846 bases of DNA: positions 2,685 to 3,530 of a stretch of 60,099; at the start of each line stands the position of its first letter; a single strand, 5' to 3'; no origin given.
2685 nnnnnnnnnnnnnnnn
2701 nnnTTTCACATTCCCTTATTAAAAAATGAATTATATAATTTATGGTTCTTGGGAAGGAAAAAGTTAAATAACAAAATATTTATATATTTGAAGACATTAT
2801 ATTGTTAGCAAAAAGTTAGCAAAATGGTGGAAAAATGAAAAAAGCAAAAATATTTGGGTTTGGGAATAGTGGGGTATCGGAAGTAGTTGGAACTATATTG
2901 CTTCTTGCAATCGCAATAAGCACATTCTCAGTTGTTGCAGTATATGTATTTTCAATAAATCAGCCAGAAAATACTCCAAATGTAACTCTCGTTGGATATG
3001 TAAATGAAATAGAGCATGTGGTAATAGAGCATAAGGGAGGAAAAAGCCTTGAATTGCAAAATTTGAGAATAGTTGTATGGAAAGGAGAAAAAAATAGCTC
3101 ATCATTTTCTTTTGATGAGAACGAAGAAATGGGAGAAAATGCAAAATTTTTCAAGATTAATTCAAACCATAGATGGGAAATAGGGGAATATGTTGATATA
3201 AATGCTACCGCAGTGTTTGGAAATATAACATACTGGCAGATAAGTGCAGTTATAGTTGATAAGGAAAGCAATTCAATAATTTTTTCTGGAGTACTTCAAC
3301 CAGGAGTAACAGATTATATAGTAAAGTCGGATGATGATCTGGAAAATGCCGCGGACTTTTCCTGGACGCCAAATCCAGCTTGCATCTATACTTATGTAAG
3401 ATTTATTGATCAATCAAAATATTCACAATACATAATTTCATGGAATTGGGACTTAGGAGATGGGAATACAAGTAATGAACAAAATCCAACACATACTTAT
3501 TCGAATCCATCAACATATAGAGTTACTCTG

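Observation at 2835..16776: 14-kb five-gene, translationally coupled surface operon bracketed by two pilin-like (class III signal peptide) proteins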

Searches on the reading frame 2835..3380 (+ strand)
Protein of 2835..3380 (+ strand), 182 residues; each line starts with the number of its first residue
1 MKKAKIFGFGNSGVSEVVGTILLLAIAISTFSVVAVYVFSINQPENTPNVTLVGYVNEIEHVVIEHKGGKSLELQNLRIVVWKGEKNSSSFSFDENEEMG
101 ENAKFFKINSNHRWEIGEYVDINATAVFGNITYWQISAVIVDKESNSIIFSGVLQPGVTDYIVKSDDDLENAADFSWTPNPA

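Call 27: find_homologous_proteins(query=window:2835-3380:+)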
Query seq(182 aa) (182 aa): 1 proteins with E <= 0.001 among 69 candidates.
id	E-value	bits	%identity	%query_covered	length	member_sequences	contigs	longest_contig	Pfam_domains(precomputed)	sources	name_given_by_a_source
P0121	2.4e-55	205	62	82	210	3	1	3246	PF00801.27,PF07790.17,PF18911.7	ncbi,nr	ncbi:MAG: type IV pilin, partial [Thermoplasmata archaeon]|nr:type IV pilin [Thermoplasmata archaeon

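Call 41: search_protein_families(library=pfam, proteins=[window:2835-3380:+], max_evalue=10)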
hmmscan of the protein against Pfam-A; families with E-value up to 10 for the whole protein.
seq(182 aa): 2 families
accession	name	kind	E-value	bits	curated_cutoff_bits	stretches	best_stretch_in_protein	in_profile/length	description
PF07790.16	Pilin_N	-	1.2e-16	61.8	25.2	1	12-81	1-73/78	Archaeal Type IV pilin, N-terminal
PF23960.2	DUF7289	-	0.017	15.1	27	1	13-40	2-29/238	Family of unknown function (DUF7289)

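Call 64: predict_structure(alignment_id=A2)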
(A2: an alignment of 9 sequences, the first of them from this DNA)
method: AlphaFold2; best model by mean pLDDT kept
length: 169 residues; sequences in the alignment: 9
mean_pLDDT: 79.4   pTM: 0.62
mean pLDDT of the five models: 79.4, 79.3, 78.9, 78.2, 76.8
residues with pLDDT >= 90: 68; 70-90: 59; 50-70: 20; < 50: 22
segments of 3 or more residues with pLDDT < 50: 1-10, 158-169
pLDDT, mean of each block of 10 residues (from residue 1): 38 67 87 70 65 91 92 93 92 91 89 92 93 90 86 71 37
secondary structure, 60 per line:
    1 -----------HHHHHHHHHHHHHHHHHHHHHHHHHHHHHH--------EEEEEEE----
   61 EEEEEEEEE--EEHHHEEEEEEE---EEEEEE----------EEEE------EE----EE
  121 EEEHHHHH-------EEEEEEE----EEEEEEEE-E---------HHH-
elements in order: H12-41 E50-56 E61-69 E77-83 E87-92 E103-106 E119-123 H124-128 E136-142 E147-154

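Call 66: fold_search(model_id=the predicted structure, library=pdb)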
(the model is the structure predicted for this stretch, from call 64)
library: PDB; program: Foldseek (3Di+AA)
matches with E <= 10: 1974; with E <= 0.001: 2
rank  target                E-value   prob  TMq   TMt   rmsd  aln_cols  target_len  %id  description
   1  9eq7_B                1.2e-04  1.00  0.47  0.45  10.6       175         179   12  Halobacterium salinarum archaellum filament (released 2024-07-17)
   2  9eq7_E                2.7e-04  1.00  0.45  0.43  10.7       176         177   12  Halobacterium salinarum archaellum filament (released 2024-07-17)
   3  7xdk_D                2.4e-03  0.99  0.32  0.39   6.1       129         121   11  Cryo-EM structure of SARS-CoV-2 Delta Spike protein in complex with BA7054 and BA7125 fab (released 2023-03-01)
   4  9ml4_H                2.7e-03  1.00  0.35  0.44   5.4       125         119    7  Structure of the SARS-CoV-2 Spike 6P in complex with the rabbit M8b-A10 Fab (released 2025-06-04)
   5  8p15_H                3.2e-03  0.99  0.33  0.34   6.3       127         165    8  Cryo-EM structure of Rhodopsin-Gi bound with antibody fragments scFv16 and Fab79, conformation 2 (released 2024-11-20)
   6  5tuh_B                3.6e-03  1.00  0.40  0.60   4.1       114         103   10  Archaellum periplasmic stator protein FlaG from Sulfolobus acidocaldarius (released 2018-01-10)
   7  4ybq_D                3.6e-03  0.99  0.33  0.41   5.8       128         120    6  Rat GLUT5 with Fv in the outward-open form (released 2015-10-07)
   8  5ocl_A                3.8e-03  0.99  0.34  0.44   5.5       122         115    9  Nanobody-anti-VGLUT nanobody complex (released 2017-07-26)
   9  9bdo_A                4.0e-03  1.00  0.38  0.50   5.1       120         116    5  Crystal structure of anti-abTCR NANOBODY VHH (released 2025-04-16)
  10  6obm_B                4.0e-03  1.00  0.38  0.49   4.9       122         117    7  Ricin A chain bound to VHH antibody V6A7 (released 2020-04-01)
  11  8zp1_B                4.0e-03  1.00  0.36  0.47   5.3       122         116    6  Cryo-EM structure of human norepinephrine transporter NET bound with reboxetine in an outward-open state at a resoluti (released 2024-09-11)
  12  7f5h_C                4.0e-03  0.97  0.31  0.39   6.2       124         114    8  The crystal structure of RBD-Nanobody complex, DL28 (SC4) (released 2022-06-29)
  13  7vpy_A                4.3e-03  0.99  0.34  0.43   5.5       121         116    7  Crystal structure of the neutralizing nanobody P86 against SARS-CoV-2 (released 2022-07-20)
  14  9cfg_H                4.5e-03  0.99  0.36  0.47   6.4       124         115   12  Cryo-EM Refinement of Antibody 19-77 R71V in complex with SARS-CoV-2 HK.3 RBD (released 2025-07-02)
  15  9m5d_A                4.5e-03  0.97  0.31  0.38   6.2       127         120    9  Crystal structure of S. aureus protein A bound to a human single-domain antibody (released 2025-11-12)
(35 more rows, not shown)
